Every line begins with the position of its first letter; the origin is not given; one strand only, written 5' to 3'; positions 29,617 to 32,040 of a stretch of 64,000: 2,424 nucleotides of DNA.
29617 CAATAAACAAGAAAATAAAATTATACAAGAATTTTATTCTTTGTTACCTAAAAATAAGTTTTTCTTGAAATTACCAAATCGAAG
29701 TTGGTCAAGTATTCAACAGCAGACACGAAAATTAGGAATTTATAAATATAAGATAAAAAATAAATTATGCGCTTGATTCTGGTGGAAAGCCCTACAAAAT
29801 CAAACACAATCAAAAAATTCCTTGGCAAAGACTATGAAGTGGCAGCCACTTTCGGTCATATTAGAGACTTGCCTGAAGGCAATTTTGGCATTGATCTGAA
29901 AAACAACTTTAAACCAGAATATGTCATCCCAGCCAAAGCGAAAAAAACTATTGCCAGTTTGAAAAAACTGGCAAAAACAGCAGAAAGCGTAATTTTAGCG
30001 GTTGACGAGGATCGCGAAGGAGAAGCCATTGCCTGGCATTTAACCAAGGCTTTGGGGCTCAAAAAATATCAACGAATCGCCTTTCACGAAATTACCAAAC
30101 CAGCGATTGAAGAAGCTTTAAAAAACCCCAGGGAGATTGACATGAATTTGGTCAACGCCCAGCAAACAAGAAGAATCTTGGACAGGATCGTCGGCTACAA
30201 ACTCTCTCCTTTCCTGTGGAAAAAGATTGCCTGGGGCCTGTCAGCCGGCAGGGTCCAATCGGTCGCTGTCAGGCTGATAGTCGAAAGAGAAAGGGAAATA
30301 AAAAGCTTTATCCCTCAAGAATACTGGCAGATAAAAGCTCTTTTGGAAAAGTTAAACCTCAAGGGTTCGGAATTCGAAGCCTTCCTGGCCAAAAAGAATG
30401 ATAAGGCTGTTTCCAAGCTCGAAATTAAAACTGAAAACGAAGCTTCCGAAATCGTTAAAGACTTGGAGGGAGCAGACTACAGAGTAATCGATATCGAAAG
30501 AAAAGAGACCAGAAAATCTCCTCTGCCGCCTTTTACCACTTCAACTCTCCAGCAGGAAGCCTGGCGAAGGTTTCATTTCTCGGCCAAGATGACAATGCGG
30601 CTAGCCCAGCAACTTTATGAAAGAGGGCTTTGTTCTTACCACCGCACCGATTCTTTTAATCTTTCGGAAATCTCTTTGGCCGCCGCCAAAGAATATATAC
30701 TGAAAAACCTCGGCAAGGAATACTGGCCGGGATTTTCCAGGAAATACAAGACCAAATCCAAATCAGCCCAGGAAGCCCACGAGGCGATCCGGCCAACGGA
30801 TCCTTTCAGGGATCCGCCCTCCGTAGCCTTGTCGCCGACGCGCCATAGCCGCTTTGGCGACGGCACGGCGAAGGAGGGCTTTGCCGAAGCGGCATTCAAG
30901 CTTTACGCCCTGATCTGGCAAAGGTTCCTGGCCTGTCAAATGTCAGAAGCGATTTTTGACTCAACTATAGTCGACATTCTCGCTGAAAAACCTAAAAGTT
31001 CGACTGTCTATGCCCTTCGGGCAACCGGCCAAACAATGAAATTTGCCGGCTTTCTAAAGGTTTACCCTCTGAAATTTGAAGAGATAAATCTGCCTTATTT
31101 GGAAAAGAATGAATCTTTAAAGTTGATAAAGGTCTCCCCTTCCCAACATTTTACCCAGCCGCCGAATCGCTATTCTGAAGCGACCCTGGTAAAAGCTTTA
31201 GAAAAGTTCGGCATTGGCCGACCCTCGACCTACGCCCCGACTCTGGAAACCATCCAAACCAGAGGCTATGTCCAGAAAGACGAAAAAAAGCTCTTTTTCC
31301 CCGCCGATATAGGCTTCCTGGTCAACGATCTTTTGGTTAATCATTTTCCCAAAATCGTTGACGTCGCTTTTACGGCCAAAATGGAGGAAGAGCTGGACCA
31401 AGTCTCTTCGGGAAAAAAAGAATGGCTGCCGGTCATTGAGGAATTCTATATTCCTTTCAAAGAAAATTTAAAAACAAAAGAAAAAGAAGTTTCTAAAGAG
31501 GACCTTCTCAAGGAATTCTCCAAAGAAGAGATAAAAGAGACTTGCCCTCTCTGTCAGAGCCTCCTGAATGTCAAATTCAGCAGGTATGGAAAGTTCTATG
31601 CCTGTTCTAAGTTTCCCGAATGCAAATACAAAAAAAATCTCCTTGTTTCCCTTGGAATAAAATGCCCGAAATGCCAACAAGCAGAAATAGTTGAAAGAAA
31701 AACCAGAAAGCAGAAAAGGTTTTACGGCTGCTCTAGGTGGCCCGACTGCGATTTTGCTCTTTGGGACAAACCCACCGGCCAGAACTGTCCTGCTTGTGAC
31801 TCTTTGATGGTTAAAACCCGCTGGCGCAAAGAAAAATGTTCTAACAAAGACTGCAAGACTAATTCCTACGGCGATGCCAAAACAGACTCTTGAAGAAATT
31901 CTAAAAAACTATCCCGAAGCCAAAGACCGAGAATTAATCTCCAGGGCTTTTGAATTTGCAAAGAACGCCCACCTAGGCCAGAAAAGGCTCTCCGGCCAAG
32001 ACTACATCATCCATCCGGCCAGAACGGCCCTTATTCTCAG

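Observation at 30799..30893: GC-rich hairpin elements sharing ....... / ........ words are inserted in frame in essential genes (topA, tsaD, leuS, mfd)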

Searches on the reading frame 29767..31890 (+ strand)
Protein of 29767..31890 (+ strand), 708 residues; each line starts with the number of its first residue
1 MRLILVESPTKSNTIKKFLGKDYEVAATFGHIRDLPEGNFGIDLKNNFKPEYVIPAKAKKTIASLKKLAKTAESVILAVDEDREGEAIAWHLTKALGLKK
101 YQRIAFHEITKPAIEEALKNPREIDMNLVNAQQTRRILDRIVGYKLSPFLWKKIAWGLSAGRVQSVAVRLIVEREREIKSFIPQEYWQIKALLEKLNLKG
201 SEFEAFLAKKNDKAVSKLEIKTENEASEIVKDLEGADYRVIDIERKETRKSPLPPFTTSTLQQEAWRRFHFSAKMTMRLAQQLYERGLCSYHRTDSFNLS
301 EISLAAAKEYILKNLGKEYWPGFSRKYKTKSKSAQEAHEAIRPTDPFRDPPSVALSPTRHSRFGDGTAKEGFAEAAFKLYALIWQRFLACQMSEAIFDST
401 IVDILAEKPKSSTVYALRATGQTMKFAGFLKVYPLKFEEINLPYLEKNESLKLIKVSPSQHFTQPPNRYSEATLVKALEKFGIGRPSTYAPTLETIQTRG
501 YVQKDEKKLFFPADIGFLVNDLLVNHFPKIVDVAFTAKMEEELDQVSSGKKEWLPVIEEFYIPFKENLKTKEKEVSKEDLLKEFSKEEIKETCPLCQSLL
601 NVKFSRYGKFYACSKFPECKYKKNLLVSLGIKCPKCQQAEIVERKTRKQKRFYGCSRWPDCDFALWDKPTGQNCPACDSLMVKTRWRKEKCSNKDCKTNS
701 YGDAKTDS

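Call 17: find_homologous_proteins(query=window:29767-31890:+, max_evalue=1e-30)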
Query window:29767-31890:+ (708 aa): 8000 proteins with E <= 1e-30 among 8000 candidates; the best 120 are listed.
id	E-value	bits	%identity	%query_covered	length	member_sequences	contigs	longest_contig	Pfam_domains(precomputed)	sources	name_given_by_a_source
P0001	0.0e+0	1609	100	100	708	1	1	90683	PF01396.25,PF01131.26,PF01751.29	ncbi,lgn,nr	ncbi:MAG: type I DNA topoisomerase [bacterium]|nr:type I DNA topoisomerase [bacterium]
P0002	0.0e+0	1230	78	100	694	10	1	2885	PF01396.25,PF01131.26,PF01751.29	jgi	-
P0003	0.0e+0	1107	71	99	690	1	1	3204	PF01396.25,PF01131.26,PF01751.29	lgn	-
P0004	0.0e+0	1098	71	100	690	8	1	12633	PF01396.25,PF01131.26,PF01751.29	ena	-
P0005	0.0e+0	1088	69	100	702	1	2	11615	PF01396.25,PF01131.26,PF01751.29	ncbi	-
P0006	0.0e+0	1075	69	100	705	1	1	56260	PF01396.25,PF01131.26,PF01751.29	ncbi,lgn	-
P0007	0.0e+0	1069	69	100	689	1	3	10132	PF01396.25,PF01131.26,PF01751.29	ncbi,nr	ncbi:type I DNA topoisomerase [Candidatus Parcubacteria bacterium]|nr:type I DNA topoisomerase [Pate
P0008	0.0e+0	1069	68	100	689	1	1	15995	PF01396.25,PF01131.26,PF01751.29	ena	-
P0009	0.0e+0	1063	68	99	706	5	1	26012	PF01396.25,PF01131.26,PF01751.29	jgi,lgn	jgi:DNA topoisomerase-1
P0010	0.0e+0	1061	67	100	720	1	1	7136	PF01396.25,PF01131.26,PF01751.29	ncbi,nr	ncbi:MAG: type I DNA topoisomerase [bacterium]|nr:type I DNA topoisomerase [bacterium]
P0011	0.0e+0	1055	68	100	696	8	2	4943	PF01396.25,PF01131.26,PF01751.29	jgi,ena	-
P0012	0.0e+0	1052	68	100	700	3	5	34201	PF01396.25,PF01131.26,PF01751.29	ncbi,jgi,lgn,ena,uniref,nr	ncbi:MAG: topoisomerase protein [Candidatus Kaiserbacteria bacterium GW2011_GWA2_49_19]|uniref:DNA t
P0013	0.0e+0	1050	67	100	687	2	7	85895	PF01396.25,PF01131.26,PF01751.29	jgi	-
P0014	0.0e+0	1027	64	99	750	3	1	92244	PF01396.25,PF01131.26,PF01751.29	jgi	jgi:DNA topoisomerase-1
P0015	0.0e+0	1027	67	100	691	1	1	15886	PF01396.25,PF01131.26,PF01751.29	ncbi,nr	ncbi:MAG: type I DNA topoisomerase [bacterium]|nr:type I DNA topoisomerase [bacterium]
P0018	4.5e-295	998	63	99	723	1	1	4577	PF01396.25,PF01131.26,PF01751.29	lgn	-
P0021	6.4e-289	978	62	98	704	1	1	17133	PF01396.25,PF01131.26,PF01751.29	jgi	-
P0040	4.8e-283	959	61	98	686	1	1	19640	PF01396.25,PF01131.26,PF01751.29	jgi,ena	-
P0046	1.5e-282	957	61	98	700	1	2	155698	PF01396.25,PF01131.26,PF01751.29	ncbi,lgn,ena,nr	ncbi:type I DNA topoisomerase [Patescibacteria group bacterium]|nr:type I DNA topoisomerase [Patesci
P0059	4.9e-281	952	62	98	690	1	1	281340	PF01396.25,PF01131.26,PF01751.29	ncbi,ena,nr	ncbi:type I DNA topoisomerase [Patescibacteria group bacterium]|nr:type I DNA topoisomerase [Patesci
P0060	5.7e-281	952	60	98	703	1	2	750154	PF01396.25,PF01131.26,PF01751.29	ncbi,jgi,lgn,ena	-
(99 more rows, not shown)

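Call 22: find_encoding_contigs(protein=P0018, flank=10000, max_places=2)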
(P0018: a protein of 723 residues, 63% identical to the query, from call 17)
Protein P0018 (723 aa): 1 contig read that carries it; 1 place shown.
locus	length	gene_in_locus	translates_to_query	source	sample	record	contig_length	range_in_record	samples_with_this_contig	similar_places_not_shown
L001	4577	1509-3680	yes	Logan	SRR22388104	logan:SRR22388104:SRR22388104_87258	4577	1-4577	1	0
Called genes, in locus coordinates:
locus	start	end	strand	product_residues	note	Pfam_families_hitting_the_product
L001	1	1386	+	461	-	?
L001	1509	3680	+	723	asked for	PF01751:Toprim, PF01131:Topoisom_bac, PF01396:Zn_ribbon_Top1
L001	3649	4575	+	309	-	?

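Call 23: find_encoding_contigs(protein=P0060, flank=10000, max_places=2)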
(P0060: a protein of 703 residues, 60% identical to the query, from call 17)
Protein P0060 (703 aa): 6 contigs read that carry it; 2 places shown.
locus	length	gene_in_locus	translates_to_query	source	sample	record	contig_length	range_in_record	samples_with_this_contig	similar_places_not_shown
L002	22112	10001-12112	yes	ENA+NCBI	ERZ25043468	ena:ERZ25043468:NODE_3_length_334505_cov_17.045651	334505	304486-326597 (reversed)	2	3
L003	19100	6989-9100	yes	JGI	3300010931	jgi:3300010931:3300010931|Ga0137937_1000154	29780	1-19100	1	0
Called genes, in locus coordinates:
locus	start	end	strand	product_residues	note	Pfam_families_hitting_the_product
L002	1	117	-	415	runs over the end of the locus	PF11104:PilM_2 (faint), PF02491:SHS2_FTSA, PF06723:MreB_Mbl, PF14450:FtsA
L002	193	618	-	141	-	PF02130:YbeY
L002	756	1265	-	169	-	PF09424:YqeY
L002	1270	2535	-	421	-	PF00579:tRNA-synt_1b, PF22421:SYY_C-terminal, PF01479:S4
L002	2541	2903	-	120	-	PF00072:Response_reg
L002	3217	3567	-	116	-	PF11969:DcpS_C, PF01230:HIT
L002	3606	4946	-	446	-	PF13393:tRNA-synt_His, PF00587:tRNA-synt_2b, PF13393:tRNA-synt_His, PF03129:HGTP_anticodon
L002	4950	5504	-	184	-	PF10502:Peptidase_S26, PF00717:Peptidase_S24 (faint)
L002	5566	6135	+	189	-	PF01195:Pept_tRNA_hydro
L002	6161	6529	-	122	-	-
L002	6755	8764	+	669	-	PF14814:UB2H (faint), PF17757:UvrB_inter, PF02559:CarD_TRCF_RID, PF00270:DEAD, PF04851:ResIII, PF00271:Helicase_C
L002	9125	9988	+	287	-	PF02481:DNA_processg_A, PF17782:WHD_DprA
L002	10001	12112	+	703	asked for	PF01751:Toprim, PF01131:Topoisom_bac, PF01396:Zn_ribbon_Top1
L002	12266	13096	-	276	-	PF21088:MS_channel_1st, PF00924:MS_channel_2nd, PF21082:MS_channel_3rd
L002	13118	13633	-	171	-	PF01569:PAP2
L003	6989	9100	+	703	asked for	PF01751:Toprim, PF01131:Topoisom_bac, PF01396:Zn_ribbon_Top1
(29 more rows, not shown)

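Call 24: find_encoding_contigs(protein=P0059, flank=10000, max_places=2)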
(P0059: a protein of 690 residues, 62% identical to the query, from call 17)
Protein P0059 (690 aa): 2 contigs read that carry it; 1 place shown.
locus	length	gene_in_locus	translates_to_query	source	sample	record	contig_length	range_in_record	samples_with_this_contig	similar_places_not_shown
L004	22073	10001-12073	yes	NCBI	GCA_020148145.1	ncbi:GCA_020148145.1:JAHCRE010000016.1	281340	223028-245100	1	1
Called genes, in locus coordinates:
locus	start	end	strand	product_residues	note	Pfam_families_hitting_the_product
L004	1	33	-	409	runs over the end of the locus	PF11104:PilM_2 (faint), PF02491:SHS2_FTSA, PF06723:MreB_Mbl, PF06277:EutA (weak), PF14450:FtsA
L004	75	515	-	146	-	PF02130:YbeY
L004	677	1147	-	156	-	PF03449:GreA_GreB_N (weak), PF01272:GreA_GreB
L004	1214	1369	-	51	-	-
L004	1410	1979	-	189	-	PF09424:YqeY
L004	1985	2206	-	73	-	-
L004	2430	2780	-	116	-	PF11969:DcpS_C, PF01230:HIT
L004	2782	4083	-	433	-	PF13393:tRNA-synt_His, PF00587:tRNA-synt_2b, PF03129:HGTP_anticodon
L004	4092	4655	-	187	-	PF10502:Peptidase_S26, PF00717:Peptidase_S24 (weak)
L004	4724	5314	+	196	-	PF01195:Pept_tRNA_hydro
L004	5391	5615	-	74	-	-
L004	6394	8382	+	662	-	PF14814:UB2H (faint), PF17757:UvrB_inter, PF02559:CarD_TRCF_RID, PF00270:DEAD, PF04851:ResIII, PF00271:Helicase_C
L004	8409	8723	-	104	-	PF02517:Rce1-like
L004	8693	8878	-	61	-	-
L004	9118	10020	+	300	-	PF02481:DNA_processg_A, PF17782:WHD_DprA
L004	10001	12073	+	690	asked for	PF01751:Toprim, PF01131:Topoisom_bac, PF01396:Zn_ribbon_Top1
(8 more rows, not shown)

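Call 28: find_related_loci(query=A1, collection=genome_contigs, flank=10000)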
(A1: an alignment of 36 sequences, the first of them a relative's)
Query A1 (708 aa) in genome_contigs; peptide patterns used: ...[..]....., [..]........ (x = any residue, [..] = any of these).
600 stretches matched a pattern (row limit reached: there are more); 600 encode a relative of the query (tblastn E <= 1e-3); the best 80 are kept; 80 distinct loci.
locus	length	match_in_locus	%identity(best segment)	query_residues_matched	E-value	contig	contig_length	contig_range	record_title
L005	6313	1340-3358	61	1-696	0e+0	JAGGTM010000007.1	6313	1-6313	MAG: bacterium isolate AUK048 PB_MBMC_002_c_000000000095, whole genome shotgun sequence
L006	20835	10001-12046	58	1-701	0e+0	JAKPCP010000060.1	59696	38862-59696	MAG: bacterium isolate JPMR_maxbin.023 k141_330691, whole genome shotgun sequence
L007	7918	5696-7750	58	1-700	0e+0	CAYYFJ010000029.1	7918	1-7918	MAG TPA_asm: uncultured Candidatus Saccharibacteria bacterium isolate binchicken_co125_814 genome assembly, contig: NODE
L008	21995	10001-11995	57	3-696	0e+0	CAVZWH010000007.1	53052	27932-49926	MAG: Candidatus Staskawiczbacteria bacterium isolate MFD02138.bin.1.79 genome assembly, contig: contig_125246, whole gen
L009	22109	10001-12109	55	1-696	0e+0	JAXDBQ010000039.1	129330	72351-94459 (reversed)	MAG: Patescibacteria group bacterium isolate POMEDNA-B22 Raw2_k127_2065624, whole genome shotgun sequence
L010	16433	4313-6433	55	2-704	0e+0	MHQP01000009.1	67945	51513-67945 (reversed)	MAG: Candidatus Sungbacteria bacterium RIFCSPLOWO2_01_FULL_47_32 rifcsplowo2_01_scaffold_1222, whole genome shotgun sequ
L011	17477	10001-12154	54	1-696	0e+0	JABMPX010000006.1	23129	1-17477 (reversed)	MAG: Parcubacteria group bacterium isolate bin.79 k141_1873625, whole genome shotgun sequence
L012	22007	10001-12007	56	3-698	0e+0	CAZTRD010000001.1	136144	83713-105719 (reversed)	MAG TPA_asm: uncultured Candidatus Saccharibacteria bacterium isolate SRP178699_co1_515 genome assembly, contig: NODE_48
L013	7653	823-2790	55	1-669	0e+0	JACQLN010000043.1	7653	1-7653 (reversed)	MAG: Parcubacteria group bacterium isolate NC_groundwater_1204_Ag_S-0.1um_45_229 S_p1_S3_coassembly_k141_1657382, whole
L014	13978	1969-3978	53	2-697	0e+0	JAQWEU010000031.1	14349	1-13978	MAG: Candidatus Paceibacterota bacterium isolate STF2_82 NODE_11585_length_14349_cov_4.907678_Sandtown_F2, whole genome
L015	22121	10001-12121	52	1-673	0e+0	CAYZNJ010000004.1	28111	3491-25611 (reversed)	MAG TPA_asm: uncultured Candidatus Saccharibacteria bacterium isolate SRP269290_co1_1157 genome assembly, contig: NODE_1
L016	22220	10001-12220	51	1-696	0e+0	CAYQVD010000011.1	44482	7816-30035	MAG TPA_asm: uncultured Bdellovibrionales bacterium isolate SRP191223_co1_93 genome assembly, contig: NODE_540_length_44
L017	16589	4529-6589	51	1-696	0e+0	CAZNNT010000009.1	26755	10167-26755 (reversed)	MAG TPA_asm: uncultured Candidatus Saccharibacteria bacterium isolate SRP090828_co3_7 genome assembly, contig: NODE_257_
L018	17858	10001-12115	51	3-669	0e+0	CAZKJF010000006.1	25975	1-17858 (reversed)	MAG TPA_asm: uncultured Candidatus Saccharibacteria bacterium isolate binchicken_co84_142 genome assembly, contig: k141_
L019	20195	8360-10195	55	1-625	0e+0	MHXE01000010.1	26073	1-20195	MAG: Parcubacteria group bacterium RIFCSPHIGHO2_02_FULL_40_12 rifcsphigho2_02_scaffold_3175, whole genome shotgun sequen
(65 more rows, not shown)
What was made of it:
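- Tried and rejected: The genome_contigs scan itself was cut at its row limit and returned mostly distant TopA genes (call 28).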

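Call 39: find_encoding_contigs(protein=P0021, flank=10000, max_places=1)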
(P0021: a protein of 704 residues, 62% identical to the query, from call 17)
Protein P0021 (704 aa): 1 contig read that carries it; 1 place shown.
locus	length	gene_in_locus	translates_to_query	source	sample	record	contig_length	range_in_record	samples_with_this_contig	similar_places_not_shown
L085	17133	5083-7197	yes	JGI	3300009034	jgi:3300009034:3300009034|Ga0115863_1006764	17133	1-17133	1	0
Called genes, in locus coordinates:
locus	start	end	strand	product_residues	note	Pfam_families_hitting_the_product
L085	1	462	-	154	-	?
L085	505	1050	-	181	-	PF10502:Peptidase_S26, PF00717:Peptidase_S24 (weak)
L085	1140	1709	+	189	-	PF01195:Pept_tRNA_hydro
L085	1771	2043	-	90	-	-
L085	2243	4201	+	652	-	PF17757:UvrB_inter, PF02559:CarD_TRCF_RID, PF04851:ResIII, PF00270:DEAD, PF00271:Helicase_C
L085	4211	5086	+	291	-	PF02481:DNA_processg_A, PF17782:WHD_DprA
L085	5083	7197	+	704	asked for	PF01751:Toprim, PF01131:Topoisom_bac, PF01396:Zn_ribbon_Top1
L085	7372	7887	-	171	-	PF01569:PAP2, PF14378:PAP2_3 (weak)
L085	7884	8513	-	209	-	PF01300:Sua5_yciO_yrdC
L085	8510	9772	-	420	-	PF00483:NTP_transferase, PF12804:NTP_transf_3, PF25084:LbH_EIF2B (weak), PF25087:GMPPB_C (weak), PF00132:Hexapep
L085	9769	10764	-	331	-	PF01933:CofD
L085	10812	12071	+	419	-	PF00275:EPSP_synthase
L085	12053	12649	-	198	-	PF01558:POR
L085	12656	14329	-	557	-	PF01855:POR_N, PF02775:TPP_enzyme_C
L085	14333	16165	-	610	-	PF13522:GATase_6, PF13537:GATase_7, PF01380:SIS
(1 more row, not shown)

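Call 40: find_encoding_contigs(protein=P0046, flank=10000, max_places=1)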
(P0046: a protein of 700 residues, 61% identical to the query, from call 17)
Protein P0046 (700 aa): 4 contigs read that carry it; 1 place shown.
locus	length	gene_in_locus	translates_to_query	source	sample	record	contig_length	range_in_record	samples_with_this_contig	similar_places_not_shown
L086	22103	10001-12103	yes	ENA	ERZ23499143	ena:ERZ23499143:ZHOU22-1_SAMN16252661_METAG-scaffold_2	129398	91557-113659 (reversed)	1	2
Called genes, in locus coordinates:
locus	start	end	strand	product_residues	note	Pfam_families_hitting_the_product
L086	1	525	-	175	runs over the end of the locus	PF09424:YqeY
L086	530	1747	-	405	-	PF00579:tRNA-synt_1b, PF22421:SYY_C-terminal, PF01479:S4 (weak)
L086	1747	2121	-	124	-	PF00072:Response_reg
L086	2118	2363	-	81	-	-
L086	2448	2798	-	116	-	PF11969:DcpS_C, PF01230:HIT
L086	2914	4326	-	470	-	PF13393:tRNA-synt_His, PF00587:tRNA-synt_2b, PF03129:HGTP_anticodon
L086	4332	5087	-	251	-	PF10502:Peptidase_S26, PF00717:Peptidase_S24 (faint)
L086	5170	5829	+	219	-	PF01195:Pept_tRNA_hydro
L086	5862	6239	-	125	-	-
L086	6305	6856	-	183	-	-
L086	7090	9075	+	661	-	PF17757:UvrB_inter, PF02559:CarD_TRCF_RID, PF00270:DEAD, PF04851:ResIII, PF22590:Cas3-like_C_2 (faint), PF00271:Helicase_C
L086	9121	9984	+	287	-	PF02481:DNA_processg_A, PF17782:WHD_DprA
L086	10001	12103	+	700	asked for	PF01751:Toprim, PF01131:Topoisom_bac, PF01396:Zn_ribbon_Top1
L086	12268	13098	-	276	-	PF21088:MS_channel_1st, PF00924:MS_channel_2nd, PF21082:MS_channel_3rd (weak)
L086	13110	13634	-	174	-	PF01569:PAP2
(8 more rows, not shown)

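Call 41: find_encoding_contigs(protein=P0009, flank=10000, max_places=1)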
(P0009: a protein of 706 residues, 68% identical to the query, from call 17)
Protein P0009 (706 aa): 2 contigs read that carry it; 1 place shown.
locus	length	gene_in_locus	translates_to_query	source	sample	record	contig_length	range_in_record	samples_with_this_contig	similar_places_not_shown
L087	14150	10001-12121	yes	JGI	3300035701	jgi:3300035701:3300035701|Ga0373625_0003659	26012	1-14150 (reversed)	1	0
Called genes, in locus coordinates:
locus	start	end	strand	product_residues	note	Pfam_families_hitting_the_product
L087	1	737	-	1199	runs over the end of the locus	PF03477:ATP-cone, PF13597:NRDD, PF14890:Intein_splicing (weak), PF14528:LAGLIDADG_3, PF13597:NRDD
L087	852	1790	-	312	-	PF00091:Tubulin, PF12327:FtsZ_C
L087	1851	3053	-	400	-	PF06277:EutA (faint), PF02491:SHS2_FTSA, PF06723:MreB_Mbl (weak), PF11104:PilM_2 (weak), PF14450:FtsA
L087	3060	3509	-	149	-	PF02130:YbeY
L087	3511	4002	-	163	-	PF09424:YqeY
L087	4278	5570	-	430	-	PF13393:tRNA-synt_His, PF00587:tRNA-synt_2b, PF13393:tRNA-synt_His, PF03129:HGTP_anticodon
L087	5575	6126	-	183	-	PF10502:Peptidase_S26, PF00717:Peptidase_S24 (weak)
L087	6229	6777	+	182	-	PF01195:Pept_tRNA_hydro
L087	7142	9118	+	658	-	PF17757:UvrB_inter, PF02559:CarD_TRCF_RID, PF04851:ResIII, PF00270:DEAD, PF00271:Helicase_C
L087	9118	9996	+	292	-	PF02481:DNA_processg_A, PF17782:WHD_DprA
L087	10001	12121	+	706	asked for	PF01751:Toprim, PF01131:Topoisom_bac, PF01396:Zn_ribbon_Top1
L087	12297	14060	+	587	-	PF13328:HD_4, PF01966:HD, PF04607:RelA_SpoT, PF02824:TGS, PF28438:RelA_RIS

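Call 42: find_encoding_contigs(protein=P0040, flank=10000, max_places=1)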
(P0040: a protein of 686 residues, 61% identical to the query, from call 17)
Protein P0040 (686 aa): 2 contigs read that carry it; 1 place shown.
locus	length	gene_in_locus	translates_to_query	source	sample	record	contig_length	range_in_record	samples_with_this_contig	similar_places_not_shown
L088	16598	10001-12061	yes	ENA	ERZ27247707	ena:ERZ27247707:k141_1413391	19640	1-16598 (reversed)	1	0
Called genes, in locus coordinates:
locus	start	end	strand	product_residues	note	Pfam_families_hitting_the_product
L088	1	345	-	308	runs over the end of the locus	PF00091:Tubulin, PF12327:FtsZ_C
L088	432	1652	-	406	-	PF11104:PilM_2 (faint), PF02491:SHS2_FTSA, PF06723:MreB_Mbl, PF14450:FtsA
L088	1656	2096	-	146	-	PF02130:YbeY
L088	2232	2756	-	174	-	PF02637:GatB_Yqey (faint), PF09424:YqeY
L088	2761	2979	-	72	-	-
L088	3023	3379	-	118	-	PF11969:DcpS_C, PF01230:HIT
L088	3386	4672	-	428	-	PF13393:tRNA-synt_His, PF00587:tRNA-synt_2b, PF13393:tRNA-synt_His, PF03129:HGTP_anticodon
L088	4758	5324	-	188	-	PF10502:Peptidase_S26, PF00717:Peptidase_S24 (weak)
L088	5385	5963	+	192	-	PF01195:Pept_tRNA_hydro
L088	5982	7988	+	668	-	PF17757:UvrB_inter, PF02559:CarD_TRCF_RID, PF00270:DEAD, PF04851:ResIII, PF00271:Helicase_C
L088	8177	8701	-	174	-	-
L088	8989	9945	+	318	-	PF02481:DNA_processg_A, PF17782:WHD_DprA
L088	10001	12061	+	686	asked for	PF01751:Toprim, PF01131:Topoisom_bac, PF01396:Zn_ribbon_Top1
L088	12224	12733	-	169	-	PF14378:PAP2_3 (faint), PF01569:PAP2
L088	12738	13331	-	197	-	PF01300:Sua5_yciO_yrdC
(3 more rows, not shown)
